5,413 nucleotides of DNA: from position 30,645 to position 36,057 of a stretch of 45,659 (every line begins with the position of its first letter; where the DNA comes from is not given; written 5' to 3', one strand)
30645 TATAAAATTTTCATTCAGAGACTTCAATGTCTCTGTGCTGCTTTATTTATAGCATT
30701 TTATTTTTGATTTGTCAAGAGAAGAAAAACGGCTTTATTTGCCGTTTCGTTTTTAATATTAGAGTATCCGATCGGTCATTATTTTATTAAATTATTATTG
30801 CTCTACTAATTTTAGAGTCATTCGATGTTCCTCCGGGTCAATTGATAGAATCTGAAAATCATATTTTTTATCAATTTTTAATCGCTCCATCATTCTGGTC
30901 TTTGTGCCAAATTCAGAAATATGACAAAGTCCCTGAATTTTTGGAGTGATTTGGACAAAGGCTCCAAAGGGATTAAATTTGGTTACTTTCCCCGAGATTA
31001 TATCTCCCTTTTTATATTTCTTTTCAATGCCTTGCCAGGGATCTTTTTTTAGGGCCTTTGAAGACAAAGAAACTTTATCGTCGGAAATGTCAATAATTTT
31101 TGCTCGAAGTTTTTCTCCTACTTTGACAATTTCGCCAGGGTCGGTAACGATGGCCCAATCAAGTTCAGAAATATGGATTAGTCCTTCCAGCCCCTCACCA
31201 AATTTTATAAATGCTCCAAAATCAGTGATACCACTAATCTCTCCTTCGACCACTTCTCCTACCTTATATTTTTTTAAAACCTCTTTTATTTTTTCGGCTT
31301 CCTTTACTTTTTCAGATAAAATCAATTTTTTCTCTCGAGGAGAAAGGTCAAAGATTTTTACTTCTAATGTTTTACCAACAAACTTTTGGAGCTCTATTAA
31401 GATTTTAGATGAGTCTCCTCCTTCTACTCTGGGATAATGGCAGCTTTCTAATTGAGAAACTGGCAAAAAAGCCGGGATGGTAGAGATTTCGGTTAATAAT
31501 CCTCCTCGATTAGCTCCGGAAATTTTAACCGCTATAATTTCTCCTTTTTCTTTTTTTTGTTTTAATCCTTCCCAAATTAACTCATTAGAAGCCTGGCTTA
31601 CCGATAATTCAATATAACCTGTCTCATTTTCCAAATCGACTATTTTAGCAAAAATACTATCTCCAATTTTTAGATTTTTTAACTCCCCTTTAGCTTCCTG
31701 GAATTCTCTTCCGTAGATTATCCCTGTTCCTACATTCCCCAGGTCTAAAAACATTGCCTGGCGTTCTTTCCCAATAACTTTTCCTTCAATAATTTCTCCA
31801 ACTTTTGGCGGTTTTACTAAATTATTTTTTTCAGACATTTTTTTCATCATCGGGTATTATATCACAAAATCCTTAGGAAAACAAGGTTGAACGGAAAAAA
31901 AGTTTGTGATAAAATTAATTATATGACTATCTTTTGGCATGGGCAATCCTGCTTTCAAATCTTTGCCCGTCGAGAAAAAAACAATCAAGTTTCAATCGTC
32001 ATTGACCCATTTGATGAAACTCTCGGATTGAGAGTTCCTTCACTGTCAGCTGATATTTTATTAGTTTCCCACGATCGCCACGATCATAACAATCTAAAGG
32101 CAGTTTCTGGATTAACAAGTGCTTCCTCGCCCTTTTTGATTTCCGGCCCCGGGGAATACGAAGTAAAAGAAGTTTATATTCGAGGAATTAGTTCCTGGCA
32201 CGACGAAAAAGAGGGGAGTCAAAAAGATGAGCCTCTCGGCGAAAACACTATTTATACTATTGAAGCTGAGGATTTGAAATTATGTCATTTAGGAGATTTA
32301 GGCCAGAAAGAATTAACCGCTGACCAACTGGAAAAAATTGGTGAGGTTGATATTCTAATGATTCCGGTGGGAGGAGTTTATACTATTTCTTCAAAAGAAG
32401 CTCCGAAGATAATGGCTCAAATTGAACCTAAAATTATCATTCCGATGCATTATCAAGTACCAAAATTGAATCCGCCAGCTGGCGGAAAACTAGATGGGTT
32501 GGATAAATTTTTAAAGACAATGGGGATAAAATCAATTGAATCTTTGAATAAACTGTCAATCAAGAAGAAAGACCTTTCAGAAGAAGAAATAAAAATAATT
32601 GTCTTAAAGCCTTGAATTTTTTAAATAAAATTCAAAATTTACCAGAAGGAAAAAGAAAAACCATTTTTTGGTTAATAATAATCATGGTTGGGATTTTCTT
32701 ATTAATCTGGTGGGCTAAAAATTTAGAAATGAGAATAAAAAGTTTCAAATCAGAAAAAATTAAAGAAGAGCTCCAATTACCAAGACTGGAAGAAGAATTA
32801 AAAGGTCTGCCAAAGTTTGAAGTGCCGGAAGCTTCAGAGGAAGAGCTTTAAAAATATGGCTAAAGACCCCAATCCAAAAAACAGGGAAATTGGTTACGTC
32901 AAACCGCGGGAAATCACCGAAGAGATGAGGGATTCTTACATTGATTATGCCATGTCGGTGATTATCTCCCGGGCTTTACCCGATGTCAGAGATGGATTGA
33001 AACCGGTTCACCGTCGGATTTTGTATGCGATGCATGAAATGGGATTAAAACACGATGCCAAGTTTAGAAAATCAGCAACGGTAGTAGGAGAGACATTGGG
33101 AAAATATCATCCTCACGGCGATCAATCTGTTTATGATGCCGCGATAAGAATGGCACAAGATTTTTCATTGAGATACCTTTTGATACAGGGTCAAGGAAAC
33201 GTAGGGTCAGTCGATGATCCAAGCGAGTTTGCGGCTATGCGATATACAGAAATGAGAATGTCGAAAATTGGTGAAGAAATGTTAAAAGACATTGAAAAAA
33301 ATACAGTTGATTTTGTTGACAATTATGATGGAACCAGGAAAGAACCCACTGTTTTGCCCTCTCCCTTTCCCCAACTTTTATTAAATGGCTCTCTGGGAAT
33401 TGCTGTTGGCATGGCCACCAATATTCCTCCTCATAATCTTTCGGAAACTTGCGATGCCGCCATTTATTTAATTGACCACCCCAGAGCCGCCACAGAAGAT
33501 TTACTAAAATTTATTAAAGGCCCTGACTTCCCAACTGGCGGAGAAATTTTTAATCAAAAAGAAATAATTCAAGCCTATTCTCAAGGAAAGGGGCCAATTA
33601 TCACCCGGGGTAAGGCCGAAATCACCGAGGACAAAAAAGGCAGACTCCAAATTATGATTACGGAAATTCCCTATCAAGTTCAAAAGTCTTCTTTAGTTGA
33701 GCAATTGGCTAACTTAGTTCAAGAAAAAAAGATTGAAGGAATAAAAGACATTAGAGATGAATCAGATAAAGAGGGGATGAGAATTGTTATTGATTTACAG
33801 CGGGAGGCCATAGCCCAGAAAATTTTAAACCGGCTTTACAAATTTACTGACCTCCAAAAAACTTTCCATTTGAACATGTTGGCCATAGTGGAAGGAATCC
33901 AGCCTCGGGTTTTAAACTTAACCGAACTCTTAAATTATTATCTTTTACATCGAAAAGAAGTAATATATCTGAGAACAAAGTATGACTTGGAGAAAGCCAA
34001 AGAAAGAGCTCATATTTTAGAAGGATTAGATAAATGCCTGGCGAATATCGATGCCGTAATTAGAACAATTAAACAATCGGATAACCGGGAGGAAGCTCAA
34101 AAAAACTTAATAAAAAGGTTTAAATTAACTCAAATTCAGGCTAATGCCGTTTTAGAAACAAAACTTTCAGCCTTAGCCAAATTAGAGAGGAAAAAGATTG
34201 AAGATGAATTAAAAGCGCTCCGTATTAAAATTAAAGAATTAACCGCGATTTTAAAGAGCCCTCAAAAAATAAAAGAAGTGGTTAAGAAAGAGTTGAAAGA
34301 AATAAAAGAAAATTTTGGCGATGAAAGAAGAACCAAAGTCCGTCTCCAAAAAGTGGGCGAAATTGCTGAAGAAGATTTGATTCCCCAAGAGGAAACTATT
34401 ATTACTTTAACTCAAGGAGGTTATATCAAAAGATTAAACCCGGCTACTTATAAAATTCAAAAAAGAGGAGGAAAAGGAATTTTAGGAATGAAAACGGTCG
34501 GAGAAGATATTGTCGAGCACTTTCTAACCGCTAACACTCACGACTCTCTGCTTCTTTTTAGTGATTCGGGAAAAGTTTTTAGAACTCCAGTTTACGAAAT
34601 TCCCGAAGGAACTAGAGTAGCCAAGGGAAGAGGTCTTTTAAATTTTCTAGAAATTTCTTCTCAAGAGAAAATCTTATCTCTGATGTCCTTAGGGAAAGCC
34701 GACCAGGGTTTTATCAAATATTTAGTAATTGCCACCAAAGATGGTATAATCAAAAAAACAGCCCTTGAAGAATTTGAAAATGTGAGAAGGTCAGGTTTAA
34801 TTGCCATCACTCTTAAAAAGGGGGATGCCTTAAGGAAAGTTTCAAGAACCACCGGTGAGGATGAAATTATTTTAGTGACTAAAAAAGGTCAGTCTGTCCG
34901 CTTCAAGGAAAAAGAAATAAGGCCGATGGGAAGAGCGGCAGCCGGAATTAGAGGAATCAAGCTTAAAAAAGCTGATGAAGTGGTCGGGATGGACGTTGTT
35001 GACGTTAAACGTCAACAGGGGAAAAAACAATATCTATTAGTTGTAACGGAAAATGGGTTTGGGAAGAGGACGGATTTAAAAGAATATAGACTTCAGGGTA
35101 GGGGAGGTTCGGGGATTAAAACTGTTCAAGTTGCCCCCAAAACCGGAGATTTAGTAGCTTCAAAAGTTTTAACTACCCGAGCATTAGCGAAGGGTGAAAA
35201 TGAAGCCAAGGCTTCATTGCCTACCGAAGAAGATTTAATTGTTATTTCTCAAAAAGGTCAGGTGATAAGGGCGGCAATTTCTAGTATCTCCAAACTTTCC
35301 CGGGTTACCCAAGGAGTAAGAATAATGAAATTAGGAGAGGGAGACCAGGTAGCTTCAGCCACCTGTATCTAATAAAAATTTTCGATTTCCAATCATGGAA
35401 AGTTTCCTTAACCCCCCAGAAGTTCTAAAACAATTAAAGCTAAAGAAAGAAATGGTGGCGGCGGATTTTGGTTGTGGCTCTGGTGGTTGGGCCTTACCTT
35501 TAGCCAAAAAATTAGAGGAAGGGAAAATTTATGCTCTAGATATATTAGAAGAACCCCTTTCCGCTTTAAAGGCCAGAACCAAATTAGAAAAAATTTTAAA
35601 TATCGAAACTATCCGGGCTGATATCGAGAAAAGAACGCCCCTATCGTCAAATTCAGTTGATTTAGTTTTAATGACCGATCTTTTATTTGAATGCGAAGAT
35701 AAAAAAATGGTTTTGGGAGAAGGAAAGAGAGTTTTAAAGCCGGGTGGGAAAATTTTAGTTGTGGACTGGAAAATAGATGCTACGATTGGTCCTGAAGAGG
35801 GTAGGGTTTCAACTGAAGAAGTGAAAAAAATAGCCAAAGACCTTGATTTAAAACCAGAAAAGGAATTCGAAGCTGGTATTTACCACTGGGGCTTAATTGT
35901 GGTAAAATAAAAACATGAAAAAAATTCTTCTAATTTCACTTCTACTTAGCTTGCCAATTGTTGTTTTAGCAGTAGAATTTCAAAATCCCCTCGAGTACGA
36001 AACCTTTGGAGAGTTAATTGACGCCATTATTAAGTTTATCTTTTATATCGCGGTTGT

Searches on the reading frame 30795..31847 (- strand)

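Call 56: search_protein_families(library=pfam, proteins=[window:30795-31847:-], max_evalue=0.001)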
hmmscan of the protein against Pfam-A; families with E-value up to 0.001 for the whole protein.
window:30795-31847:- (350 aa): 4 families
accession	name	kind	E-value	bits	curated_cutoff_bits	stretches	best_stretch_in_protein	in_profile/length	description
PF00575.29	S1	-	3.4e-48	162.4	22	4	193-261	1-71/74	S1 RNA binding domain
PF23459.1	S1_RRP5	-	2.7e-10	41.1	27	1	195-261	2-70/72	RRP5 S1 domain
PF10447.15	EXOSC1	-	1.3e-05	26.3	21.2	0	62-204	5-109/112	Exosome component EXOSC1/CSL4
PF13509.12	S1_2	-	8e-05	23.1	21.8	0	196-230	1-35/61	S1 domain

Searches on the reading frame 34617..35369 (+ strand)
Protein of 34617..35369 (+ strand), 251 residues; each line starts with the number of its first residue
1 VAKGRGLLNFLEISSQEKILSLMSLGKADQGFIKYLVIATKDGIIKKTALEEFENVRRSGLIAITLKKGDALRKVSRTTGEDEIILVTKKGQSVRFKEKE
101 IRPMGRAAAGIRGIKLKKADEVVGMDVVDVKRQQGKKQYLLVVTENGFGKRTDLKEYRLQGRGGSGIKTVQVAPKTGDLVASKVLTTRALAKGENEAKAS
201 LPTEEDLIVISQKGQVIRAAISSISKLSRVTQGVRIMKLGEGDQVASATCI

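Call 77: search_solved_structures(query=window:34617-35369:+, max_evalue=0.001, show_alignments=1)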
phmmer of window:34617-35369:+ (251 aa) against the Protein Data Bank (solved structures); distinct sequences matched with E-value up to 0.001: 13.
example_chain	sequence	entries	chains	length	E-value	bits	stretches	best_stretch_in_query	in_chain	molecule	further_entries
4g3n_A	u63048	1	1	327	3e-41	144.9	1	2-246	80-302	DNA gyrase subunit A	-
3uc1_A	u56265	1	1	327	3.4e-41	144.8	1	2-246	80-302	DNA gyrase subunit A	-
8s7k_C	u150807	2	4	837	6.7e-39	137.3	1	2-246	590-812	DNA gyrase subunit A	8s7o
3l6v_A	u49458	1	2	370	4.2e-38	134.7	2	2-127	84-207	DNA gyrase subunit A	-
5ztj_A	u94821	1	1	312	1.8e-37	132.6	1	2-246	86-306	DNA gyrase subunit A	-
1zi0_A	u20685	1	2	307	7.1e-35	124.1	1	2-246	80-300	DNA gyrase subunit A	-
8qdx_A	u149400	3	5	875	5.3e-33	118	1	2-246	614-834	DNA gyrase subunit A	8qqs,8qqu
6rks_A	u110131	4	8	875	5.4e-33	118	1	2-246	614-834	DNA gyrase subunit A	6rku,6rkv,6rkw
9gbv_A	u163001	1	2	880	5.5e-33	117.9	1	2-246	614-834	DNA gyrase subunit A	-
7z9c_A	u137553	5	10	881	5.5e-33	117.9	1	2-246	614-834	DNA gyrase subunit A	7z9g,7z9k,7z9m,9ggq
1suu_A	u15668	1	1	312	1.6e-23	87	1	2-241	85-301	DNA gyrase subunit A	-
1wp5_A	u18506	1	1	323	4.7e-19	72.4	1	4-167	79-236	topoisomerase IV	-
3no0_A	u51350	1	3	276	2.6e-17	66.7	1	31-180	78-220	DNA gyrase subunit A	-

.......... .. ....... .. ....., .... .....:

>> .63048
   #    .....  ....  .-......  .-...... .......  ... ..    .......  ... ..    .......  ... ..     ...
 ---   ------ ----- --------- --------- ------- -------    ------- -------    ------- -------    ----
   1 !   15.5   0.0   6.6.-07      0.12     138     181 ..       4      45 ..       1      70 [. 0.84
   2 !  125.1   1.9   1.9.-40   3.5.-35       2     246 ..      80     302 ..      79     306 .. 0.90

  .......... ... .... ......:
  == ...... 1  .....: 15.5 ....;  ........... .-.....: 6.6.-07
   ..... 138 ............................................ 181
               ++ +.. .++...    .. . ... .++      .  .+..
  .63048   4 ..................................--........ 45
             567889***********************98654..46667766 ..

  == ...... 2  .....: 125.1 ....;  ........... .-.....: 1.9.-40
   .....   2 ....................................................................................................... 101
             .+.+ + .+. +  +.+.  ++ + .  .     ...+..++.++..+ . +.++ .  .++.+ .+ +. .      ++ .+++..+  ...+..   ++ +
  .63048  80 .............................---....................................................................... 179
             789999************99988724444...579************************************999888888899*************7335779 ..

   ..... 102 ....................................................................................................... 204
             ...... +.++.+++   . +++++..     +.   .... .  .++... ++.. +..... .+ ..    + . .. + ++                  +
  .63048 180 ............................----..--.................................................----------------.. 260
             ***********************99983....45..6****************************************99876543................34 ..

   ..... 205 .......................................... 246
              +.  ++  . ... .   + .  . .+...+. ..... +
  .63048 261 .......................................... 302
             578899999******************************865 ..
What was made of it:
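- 35175..35223 (+): Element copy D: short variant, a net +45 nt in-frame insertion in the GyrA C-terminal beta-pinwheel domain (residues about 787-802, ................). Pure gap against M. tuberculosis GyrA CTD 4g3n, between two beta-strands (call 77).
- GyrA copy: also a pure gap in a beta-turn against 4g3n (call 77).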

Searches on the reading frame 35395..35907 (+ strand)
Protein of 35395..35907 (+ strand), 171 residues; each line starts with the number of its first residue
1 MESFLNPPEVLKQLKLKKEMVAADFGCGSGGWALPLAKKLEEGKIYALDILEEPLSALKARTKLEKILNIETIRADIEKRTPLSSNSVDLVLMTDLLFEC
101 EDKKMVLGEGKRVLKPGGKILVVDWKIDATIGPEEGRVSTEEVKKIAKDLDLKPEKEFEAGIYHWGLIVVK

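Call 56: search_protein_families(library=pfam, proteins=[window:35395-35907:+], max_evalue=0.001)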
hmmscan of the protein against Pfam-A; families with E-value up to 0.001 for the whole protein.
window:35395-35907:+ (171 aa): 11 families
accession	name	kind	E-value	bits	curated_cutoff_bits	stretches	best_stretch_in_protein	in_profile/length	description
PF08241.18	Methyltransf_11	-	1.2e-18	67.9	21.2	1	24-121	2-94/95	Methyltransferase domain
PF13649.12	Methyltransf_25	-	2.8e-17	63.6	27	1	23-118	2-97/97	Methyltransferase domain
PF13847.12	Methyltransf_31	-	6.4e-17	62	27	1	17-126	2-113/145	Methyltransferase domain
PF08242.18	Methyltransf_12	-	2e-12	48.1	30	1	24-120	2-98/98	Methyltransferase domain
PF01209.24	Ubie_methyltran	-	5.5e-12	46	20.1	1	17-124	46-153/233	ubiE/COQ5 methyltransferase family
PF01728.25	FtsJ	-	2.2e-07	31.4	24.1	1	9-93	11-97/181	FtsJ-like methyltransferase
PF13489.12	Methyltransf_23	-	2.3e-07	31.1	27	1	14-127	17-121/164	Methyltransferase domain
PF05175.20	MTS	-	1.4e-06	28.5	23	1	11-123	24-139/170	Methyltransferase small domain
PF05148.21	Methyltransf_8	-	6.6e-06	26.6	27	1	10-124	63-158/219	Hypothetical methyltransferase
PF00891.24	Methyltransf_2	-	9.5e-06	25.5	22.3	1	7-127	51-169/210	O-methyltransferase domain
PF02390.23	Methyltransf_4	-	0.00072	19.5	24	0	19-77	2-60/173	Putative methyltransferase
